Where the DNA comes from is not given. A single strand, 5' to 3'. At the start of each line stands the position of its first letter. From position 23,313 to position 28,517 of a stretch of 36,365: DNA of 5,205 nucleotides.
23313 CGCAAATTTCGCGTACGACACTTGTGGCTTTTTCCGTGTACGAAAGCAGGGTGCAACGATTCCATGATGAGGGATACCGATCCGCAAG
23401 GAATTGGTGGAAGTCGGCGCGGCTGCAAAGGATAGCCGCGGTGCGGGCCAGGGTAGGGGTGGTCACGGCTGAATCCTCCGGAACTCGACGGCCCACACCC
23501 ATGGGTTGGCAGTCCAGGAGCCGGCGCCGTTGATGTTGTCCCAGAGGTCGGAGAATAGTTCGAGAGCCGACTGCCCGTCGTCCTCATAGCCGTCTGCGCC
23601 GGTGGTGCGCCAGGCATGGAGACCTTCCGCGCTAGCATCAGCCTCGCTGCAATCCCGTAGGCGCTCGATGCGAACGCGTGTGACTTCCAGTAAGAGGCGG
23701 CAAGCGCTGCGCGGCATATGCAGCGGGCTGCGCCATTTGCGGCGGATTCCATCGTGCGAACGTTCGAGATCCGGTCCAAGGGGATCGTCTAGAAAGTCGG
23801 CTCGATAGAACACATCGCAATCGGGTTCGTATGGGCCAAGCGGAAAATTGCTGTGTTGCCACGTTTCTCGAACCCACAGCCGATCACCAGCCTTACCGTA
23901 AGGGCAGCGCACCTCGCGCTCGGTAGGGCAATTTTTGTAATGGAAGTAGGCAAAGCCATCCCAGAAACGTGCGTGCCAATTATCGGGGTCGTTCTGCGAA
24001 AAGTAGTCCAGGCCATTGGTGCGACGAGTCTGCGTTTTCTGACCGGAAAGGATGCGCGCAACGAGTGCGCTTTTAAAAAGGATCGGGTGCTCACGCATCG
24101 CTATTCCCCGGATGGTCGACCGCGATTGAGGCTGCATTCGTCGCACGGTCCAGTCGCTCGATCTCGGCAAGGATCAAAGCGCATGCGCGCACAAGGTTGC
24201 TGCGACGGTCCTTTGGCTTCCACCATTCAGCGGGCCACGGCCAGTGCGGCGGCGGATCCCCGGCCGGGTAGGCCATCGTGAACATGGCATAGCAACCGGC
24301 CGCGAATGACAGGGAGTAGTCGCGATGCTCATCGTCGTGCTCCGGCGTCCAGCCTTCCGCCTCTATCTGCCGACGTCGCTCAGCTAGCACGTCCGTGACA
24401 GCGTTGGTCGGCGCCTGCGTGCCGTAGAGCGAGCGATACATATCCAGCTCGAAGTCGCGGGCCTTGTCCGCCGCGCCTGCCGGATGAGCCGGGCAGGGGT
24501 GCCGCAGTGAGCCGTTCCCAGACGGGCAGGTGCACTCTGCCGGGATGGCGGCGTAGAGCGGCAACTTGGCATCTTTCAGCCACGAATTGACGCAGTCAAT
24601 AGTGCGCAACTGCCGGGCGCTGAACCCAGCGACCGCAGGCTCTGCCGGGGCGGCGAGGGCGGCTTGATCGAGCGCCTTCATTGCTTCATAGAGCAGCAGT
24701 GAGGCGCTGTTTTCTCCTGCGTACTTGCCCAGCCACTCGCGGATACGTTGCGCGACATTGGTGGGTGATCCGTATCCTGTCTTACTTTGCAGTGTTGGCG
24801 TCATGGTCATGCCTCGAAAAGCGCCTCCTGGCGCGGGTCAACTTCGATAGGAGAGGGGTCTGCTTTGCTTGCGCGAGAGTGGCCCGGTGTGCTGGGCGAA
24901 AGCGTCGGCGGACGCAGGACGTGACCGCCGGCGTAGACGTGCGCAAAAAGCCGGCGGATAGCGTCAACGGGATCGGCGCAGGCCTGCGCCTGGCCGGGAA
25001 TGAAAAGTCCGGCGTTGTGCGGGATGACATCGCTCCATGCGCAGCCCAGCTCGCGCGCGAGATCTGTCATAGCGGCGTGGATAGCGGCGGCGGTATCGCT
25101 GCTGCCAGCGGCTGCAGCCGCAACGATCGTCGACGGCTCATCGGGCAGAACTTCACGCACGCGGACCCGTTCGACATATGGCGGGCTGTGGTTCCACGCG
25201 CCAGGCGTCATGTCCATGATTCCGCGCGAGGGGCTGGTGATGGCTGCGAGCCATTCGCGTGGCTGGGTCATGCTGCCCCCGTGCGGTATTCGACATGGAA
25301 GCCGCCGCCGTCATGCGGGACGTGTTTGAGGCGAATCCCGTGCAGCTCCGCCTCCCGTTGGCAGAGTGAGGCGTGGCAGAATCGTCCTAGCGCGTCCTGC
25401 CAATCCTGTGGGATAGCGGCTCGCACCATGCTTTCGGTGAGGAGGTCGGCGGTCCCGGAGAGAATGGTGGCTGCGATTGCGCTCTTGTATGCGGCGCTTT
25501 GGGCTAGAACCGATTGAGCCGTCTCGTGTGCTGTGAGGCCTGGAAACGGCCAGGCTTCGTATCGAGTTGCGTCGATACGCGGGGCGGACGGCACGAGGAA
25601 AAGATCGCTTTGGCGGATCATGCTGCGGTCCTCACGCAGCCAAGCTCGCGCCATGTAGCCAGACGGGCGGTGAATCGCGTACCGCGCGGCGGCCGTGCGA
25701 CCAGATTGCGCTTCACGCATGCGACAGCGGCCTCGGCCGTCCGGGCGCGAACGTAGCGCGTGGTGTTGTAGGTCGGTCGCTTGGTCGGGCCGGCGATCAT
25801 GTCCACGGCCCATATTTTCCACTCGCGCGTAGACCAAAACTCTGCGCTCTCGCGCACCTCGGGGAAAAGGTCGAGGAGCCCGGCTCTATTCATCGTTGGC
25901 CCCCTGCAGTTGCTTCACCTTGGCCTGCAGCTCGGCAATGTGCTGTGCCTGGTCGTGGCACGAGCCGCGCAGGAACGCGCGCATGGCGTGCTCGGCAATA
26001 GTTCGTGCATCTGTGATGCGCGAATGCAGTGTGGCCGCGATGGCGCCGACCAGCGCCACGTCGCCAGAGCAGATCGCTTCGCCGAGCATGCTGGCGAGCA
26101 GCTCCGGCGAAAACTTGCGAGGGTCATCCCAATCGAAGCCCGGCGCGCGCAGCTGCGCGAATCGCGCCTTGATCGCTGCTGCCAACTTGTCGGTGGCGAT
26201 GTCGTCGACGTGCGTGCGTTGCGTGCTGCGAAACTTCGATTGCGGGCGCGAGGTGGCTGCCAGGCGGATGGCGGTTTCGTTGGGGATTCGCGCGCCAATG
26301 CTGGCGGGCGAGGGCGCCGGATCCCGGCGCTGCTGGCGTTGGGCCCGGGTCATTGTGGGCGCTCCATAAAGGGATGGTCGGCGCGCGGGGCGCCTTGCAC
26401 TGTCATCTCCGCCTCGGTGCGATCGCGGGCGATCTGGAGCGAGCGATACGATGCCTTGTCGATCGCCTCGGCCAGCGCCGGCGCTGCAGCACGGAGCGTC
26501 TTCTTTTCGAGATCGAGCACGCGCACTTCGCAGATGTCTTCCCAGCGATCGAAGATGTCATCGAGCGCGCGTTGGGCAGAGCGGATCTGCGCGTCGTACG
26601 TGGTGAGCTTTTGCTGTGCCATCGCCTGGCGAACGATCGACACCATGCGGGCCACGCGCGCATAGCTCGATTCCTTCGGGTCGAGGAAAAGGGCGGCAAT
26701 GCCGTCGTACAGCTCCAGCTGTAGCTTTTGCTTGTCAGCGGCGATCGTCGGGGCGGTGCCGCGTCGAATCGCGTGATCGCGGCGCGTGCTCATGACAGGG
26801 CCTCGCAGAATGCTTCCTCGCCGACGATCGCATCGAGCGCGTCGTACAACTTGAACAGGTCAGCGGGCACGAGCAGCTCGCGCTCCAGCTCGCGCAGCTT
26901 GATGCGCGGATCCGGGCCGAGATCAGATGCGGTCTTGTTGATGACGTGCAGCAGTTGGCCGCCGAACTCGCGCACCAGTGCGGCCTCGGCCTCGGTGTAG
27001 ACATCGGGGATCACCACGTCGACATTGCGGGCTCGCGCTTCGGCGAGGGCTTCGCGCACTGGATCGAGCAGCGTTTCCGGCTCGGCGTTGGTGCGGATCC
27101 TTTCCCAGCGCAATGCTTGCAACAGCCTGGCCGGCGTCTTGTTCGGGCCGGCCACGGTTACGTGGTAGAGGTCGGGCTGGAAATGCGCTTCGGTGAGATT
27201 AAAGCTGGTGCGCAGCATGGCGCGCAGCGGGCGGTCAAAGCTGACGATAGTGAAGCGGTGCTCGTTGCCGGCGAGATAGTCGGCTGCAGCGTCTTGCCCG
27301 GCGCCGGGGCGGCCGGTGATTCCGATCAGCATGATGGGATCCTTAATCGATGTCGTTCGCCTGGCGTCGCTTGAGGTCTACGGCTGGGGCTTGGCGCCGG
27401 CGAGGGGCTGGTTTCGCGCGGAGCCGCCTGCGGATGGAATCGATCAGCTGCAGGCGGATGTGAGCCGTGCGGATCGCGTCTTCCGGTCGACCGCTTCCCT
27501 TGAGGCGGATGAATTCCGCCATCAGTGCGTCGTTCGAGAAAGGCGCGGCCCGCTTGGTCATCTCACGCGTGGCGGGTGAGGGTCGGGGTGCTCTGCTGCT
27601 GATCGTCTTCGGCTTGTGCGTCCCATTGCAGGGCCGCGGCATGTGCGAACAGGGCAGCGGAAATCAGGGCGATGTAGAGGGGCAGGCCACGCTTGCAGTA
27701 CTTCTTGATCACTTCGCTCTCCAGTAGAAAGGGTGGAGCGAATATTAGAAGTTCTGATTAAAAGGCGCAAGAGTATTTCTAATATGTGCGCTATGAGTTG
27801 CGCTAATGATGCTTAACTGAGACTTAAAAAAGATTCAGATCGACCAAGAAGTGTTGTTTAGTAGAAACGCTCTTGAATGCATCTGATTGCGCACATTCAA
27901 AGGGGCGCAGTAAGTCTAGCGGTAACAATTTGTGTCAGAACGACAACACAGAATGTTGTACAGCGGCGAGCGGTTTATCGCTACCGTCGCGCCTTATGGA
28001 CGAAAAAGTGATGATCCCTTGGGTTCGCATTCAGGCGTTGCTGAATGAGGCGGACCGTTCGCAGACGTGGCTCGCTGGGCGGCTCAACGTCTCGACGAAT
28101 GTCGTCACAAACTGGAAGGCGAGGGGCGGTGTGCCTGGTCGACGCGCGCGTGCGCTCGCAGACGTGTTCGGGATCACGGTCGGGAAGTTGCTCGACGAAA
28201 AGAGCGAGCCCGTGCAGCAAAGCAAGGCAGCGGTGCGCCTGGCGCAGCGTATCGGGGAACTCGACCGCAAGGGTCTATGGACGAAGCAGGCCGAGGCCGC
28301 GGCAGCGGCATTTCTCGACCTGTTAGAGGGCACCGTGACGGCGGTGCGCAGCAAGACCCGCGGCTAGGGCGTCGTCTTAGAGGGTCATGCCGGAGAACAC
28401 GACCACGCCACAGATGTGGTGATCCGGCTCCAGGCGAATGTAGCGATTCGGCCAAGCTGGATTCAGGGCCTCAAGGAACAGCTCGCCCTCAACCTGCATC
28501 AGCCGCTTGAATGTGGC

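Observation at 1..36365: Integrase-less temperate myophage with its own plasmid replicon and partition system (phage-plasmid)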

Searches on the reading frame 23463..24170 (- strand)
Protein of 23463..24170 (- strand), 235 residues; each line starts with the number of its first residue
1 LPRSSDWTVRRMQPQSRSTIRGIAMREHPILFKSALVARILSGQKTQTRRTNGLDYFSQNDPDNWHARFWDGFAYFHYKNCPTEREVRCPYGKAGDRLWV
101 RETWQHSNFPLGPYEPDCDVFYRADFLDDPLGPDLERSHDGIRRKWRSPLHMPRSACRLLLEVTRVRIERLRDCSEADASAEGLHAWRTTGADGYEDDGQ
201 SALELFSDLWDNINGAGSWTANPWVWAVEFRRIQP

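Call 8: search_protein_families(library=pfam, proteins=[window:23463-24170:-], max_evalue=0.01)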
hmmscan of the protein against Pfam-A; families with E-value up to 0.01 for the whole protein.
window:23463-24170:- (235 aa): 0 families

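Call 10: search_protein_families(library=phrogs, proteins=[window:23463-24170:-], max_evalue=0.001)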
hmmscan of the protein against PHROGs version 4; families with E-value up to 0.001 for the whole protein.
window:23463-24170:- (235 aa): 3 families
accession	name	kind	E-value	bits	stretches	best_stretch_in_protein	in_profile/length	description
phrog_874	-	unknown function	2.6e-64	218.3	1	18-234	58-258/277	-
phrog_18361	-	unknown function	1.6e-19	71.4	1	152-234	1-87/92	-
phrog_27495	-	unknown function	6.8e-17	62.7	1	25-106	5-94/186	-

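Call 42: search_protein_families(library=ncbifam, proteins=[window:23463-24170:-], max_evalue=0.01)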
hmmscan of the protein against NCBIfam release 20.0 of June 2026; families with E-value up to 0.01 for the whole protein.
window:23463-24170:- (235 aa): 0 families

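Call 75: search_protein_families(library=padloc, proteins=[window:23463-24170:-], max_evalue=0.001)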
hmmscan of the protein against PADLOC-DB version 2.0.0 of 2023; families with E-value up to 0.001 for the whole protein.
window:23463-24170:- (235 aa): 0 families

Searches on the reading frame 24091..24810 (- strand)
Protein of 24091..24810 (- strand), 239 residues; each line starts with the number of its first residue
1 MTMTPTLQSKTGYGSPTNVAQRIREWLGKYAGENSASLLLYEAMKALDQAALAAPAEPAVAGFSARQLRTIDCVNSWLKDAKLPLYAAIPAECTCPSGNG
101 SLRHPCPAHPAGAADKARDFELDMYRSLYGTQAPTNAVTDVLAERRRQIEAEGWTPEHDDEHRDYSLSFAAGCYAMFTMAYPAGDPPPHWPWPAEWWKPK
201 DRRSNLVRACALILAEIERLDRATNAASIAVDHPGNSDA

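Call 8: search_protein_families(library=pfam, proteins=[window:24091-24810:-], max_evalue=0.01)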
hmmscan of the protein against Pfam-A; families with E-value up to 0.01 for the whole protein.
window:24091-24810:- (239 aa): 0 families

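Call 10: search_protein_families(library=phrogs, proteins=[window:24091-24810:-], max_evalue=0.001)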
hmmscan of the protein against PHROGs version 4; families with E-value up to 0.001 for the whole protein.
window:24091-24810:- (239 aa): 9 families
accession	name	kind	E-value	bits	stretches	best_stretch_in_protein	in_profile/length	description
phrog_9434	-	unknown function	4.5e-46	159.3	1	135-227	399-496/507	-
phrog_9763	-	unknown function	9e-46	157.6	1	108-228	121-240/247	-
phrog_6628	-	unknown function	3.7e-45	155.6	1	132-230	574-672/685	-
phrog_11504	-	unknown function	1.1e-39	138.3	1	114-227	256-372/376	-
phrog_3956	-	unknown function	5.3e-39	135.7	2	137-228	493-581/585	-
phrog_6574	-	unknown function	7.7e-29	102.2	1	135-232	108-215/217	-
phrog_14548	-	unknown function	8.2e-26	92.1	1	133-225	281-372/378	-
phrog_19550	-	unknown function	3.4e-24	86.9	1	137-226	88-181/186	-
phrog_28211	-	unknown function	4.3e-18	66.8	1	123-224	114-222/234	-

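Call 42: search_protein_families(library=ncbifam, proteins=[window:24091-24810:-], max_evalue=0.01)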
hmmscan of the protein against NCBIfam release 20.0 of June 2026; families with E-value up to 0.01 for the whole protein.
window:24091-24810:- (239 aa): 0 families

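Call 75: search_protein_families(library=padloc, proteins=[window:24091-24810:-], max_evalue=0.001)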
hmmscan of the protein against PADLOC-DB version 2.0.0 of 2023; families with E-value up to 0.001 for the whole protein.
window:24091-24810:- (239 aa): 0 families

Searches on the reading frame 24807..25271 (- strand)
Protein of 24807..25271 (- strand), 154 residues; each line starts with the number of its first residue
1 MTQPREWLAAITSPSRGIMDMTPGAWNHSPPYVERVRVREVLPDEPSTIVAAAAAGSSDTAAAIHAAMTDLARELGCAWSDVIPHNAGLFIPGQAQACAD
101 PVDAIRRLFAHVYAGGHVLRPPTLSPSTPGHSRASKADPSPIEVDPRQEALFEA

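Call 9: search_protein_families(library=pfam, proteins=[window:24807-25271:-], max_evalue=0.01)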
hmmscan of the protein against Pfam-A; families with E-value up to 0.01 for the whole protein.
window:24807-25271:- (154 aa): 0 families

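Call 10: search_protein_families(library=phrogs, proteins=[window:24807-25271:-], max_evalue=0.001)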
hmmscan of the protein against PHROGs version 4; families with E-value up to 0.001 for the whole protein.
window:24807-25271:- (154 aa): 0 families

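Call 42: search_protein_families(library=ncbifam, proteins=[window:24807-25271:-], max_evalue=0.01)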
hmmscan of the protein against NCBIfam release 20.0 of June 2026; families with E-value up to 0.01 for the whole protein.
window:24807-25271:- (154 aa): 1 family
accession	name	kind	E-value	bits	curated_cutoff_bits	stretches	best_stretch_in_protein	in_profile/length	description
NF005404.0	PRK06954.1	subfamily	0.0094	15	687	0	47-111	244-307/397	acetyl-CoA C-acetyltransferase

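Call 66: find_related_loci(query=window:24807-25271:-, collection=viral_contigs, flank=10000)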
Query window:24807-25271:- (154 aa) in viral_contigs; peptide patterns used: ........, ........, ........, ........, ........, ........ (x = any residue, [..] = any of these).
No stretch of DNA in the collection matches any of the patterns.

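Call 69: find_related_loci(query=A3, collection=viral_contigs, flank=10000)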
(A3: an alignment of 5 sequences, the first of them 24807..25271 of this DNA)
Query A3 (154 aa) in viral_contigs; peptide patterns used: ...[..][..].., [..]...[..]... (x = any residue, [..] = any of these).
90 stretches matched a pattern; 3 encode a relative of the query (tblastn E <= 1e-3); 3 distinct loci.
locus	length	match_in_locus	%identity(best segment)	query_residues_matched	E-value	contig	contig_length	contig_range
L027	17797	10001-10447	68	1-152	3e-64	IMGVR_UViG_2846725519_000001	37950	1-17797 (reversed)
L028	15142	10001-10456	65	1-153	1e-62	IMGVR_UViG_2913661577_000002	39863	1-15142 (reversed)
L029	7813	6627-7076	68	4-154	4e-61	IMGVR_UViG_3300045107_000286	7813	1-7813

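Call 72: search_protein_families(library=pfam, proteins=[L028:12637-13656:-, L028:12604-13485:+, L028:13838-15142:-, L028:11596-12078:+, L028:10860-11546:+], max_evalue=0.001)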
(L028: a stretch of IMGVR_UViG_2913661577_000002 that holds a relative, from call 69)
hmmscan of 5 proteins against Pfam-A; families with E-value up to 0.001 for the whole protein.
L028:12637-13656:- (339 aa): 2 families
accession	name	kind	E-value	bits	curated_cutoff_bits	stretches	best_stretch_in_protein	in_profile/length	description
PF01972.22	SDH_protease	-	8.5e-18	64.8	31.3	1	56-248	92-256/286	ClpP-like SDH-type serine proteinase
PF25145.1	NfeD1b_N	-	0.00011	22.3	40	1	60-117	36-93/189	NfeD1b, N-terminal domain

L028:12604-13485:+ (293 aa): 0 families

L028:13838-15142:- (434 aa): 2 families
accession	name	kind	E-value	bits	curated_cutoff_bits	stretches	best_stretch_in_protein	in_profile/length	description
PF00589.27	Phage_integrase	-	9.1e-12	45.5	27.1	1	224-404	2-170/172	Phage integrase family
PF13356.12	Arm-DNA-bind_3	-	9.2e-12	45.4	27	1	9-87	8-82/83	Arm DNA-binding domain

L028:11596-12078:+ (160 aa): 0 families

L028:10860-11546:+ (228 aa): 0 families

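Call 75: search_protein_families(library=padloc, proteins=[window:24807-25271:-], max_evalue=0.001)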
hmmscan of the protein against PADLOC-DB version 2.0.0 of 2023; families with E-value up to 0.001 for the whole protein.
window:24807-25271:- (154 aa): 0 families

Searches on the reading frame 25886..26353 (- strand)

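Call 9: search_protein_families(library=pfam, proteins=[window:25886-26353:-], max_evalue=0.01)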
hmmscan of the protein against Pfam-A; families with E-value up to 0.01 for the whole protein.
window:25886-26353:- (155 aa): 0 families

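Call 10: search_protein_families(library=phrogs, proteins=[window:25886-26353:-], max_evalue=0.001)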
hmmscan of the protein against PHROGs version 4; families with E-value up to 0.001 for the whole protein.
window:25886-26353:- (155 aa): 1 family
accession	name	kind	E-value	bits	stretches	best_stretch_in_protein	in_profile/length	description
phrog_8298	-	unknown function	6.2e-05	24.1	1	39-112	26-100/107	-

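Call 75: search_protein_families(library=padloc, proteins=[window:25886-26353:-], max_evalue=0.001)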
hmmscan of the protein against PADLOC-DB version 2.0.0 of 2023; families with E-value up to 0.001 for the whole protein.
window:25886-26353:- (155 aa): 0 families

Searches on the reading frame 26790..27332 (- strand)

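Call 9: search_protein_families(library=pfam, proteins=[window:26790-27332:-], max_evalue=0.01)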
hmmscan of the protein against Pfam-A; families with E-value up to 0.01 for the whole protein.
window:26790-27332:- (180 aa): 1 family
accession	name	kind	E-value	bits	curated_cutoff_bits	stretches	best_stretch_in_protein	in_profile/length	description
PF21448.3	DNMK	-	0.00034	20.7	27.1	0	100-134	163-198/232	Deoxynucleotide monophosphate kinase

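Call 11: search_protein_families(library=phrogs, proteins=[window:26790-27332:-], max_evalue=0.001)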
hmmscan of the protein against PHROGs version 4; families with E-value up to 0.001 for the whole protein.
window:26790-27332:- (180 aa): 1 family
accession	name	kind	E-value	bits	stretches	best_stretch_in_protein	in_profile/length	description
phrog_139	-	other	2.8e-13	51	1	1-134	84-219/342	deoxynucleoside monophosphate kinase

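Call 75: search_protein_families(library=padloc, proteins=[window:26790-27332:-], max_evalue=0.001)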
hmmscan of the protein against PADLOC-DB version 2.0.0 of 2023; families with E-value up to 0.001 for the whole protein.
window:26790-27332:- (180 aa): 0 families

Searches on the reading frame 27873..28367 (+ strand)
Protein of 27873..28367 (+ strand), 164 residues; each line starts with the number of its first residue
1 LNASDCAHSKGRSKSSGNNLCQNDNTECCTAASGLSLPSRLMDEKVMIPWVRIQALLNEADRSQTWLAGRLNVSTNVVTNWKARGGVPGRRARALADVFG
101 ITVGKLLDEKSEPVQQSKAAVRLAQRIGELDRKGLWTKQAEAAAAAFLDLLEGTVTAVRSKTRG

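Call 11: search_protein_families(library=phrogs, proteins=[window:27873-28367:+], max_evalue=0.001)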
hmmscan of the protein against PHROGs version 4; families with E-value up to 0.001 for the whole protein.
window:27873-28367:+ (164 aa): 4 families
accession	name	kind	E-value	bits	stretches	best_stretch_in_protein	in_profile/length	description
phrog_8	-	transcription regulation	2.2e-07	31.7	1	51-145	79-179/346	transcriptional regulator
phrog_3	-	transcription regulation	7.5e-06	26.9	1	25-141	70-183/430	transcriptional repressor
phrog_4583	-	transcription regulation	9.6e-05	23.3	1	53-115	15-78/81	transcriptional repressor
phrog_4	-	transcription regulation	0.00071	19.6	0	51-117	139-202/400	transcriptional repressor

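Call 16: search_protein_families(library=pfam, proteins=[window:27873-28367:+], max_evalue=0.001)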
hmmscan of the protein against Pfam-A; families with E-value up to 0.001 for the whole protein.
window:27873-28367:+ (164 aa): 0 families

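Call 75: search_protein_families(library=padloc, proteins=[window:27873-28367:+], max_evalue=0.001)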
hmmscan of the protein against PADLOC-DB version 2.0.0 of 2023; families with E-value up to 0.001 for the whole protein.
window:27873-28367:+ (164 aa): 1 family
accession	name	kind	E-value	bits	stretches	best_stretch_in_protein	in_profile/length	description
PDLC04775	PDC-M69A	-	0.00013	20.4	1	52-117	11-77/113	-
